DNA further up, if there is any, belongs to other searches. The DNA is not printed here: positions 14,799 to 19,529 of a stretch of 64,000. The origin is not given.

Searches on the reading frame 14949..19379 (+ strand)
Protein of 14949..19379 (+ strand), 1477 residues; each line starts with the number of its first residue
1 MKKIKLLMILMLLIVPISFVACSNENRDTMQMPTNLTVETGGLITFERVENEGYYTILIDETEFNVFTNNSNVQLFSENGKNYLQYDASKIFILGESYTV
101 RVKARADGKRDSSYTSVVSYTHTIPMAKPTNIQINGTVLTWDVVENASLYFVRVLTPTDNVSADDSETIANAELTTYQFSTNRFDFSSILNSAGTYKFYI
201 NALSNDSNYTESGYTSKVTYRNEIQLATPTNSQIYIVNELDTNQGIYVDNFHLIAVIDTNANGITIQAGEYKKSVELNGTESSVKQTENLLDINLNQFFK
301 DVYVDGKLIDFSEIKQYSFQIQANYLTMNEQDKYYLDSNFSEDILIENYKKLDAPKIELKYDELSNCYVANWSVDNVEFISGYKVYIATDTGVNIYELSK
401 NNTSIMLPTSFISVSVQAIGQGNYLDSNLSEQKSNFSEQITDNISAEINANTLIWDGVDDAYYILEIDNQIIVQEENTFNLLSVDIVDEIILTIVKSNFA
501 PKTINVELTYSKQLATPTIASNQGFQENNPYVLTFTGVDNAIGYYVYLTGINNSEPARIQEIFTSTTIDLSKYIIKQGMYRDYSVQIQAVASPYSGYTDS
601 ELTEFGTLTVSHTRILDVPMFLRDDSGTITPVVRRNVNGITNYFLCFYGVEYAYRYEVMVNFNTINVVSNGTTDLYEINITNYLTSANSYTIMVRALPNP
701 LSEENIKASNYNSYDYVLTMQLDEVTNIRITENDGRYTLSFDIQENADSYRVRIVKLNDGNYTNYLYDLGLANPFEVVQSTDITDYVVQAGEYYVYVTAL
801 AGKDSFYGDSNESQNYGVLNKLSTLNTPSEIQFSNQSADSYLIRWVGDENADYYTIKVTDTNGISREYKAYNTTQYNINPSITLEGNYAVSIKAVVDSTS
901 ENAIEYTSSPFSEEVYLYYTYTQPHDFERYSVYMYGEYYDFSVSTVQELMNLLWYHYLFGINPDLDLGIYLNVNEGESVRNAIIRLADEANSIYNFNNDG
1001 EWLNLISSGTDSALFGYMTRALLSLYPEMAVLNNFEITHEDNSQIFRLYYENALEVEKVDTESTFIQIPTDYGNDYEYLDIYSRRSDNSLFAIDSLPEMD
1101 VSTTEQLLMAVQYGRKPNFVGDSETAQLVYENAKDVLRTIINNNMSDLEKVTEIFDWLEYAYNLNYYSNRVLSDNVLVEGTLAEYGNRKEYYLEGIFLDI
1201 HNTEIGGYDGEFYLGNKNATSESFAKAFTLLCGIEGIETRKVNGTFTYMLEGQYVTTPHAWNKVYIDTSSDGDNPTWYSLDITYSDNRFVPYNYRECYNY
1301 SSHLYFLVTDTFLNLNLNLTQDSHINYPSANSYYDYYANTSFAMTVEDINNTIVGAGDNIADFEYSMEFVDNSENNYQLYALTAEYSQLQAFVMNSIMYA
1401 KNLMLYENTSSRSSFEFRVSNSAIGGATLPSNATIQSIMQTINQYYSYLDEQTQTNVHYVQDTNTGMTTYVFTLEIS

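Call 62: search_protein_families(library=pfam, proteins=[window:14949-19379:+], max_evalue=0.01)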
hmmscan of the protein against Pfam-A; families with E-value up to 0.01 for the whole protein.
window:14949-19379:+ (1477 aa): 1 family
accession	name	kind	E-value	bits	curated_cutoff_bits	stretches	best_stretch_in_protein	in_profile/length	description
PF01841.26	Transglut_core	-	4.9e-07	30.4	23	1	1210-1281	43-107/108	Transglutaminase-like superfamily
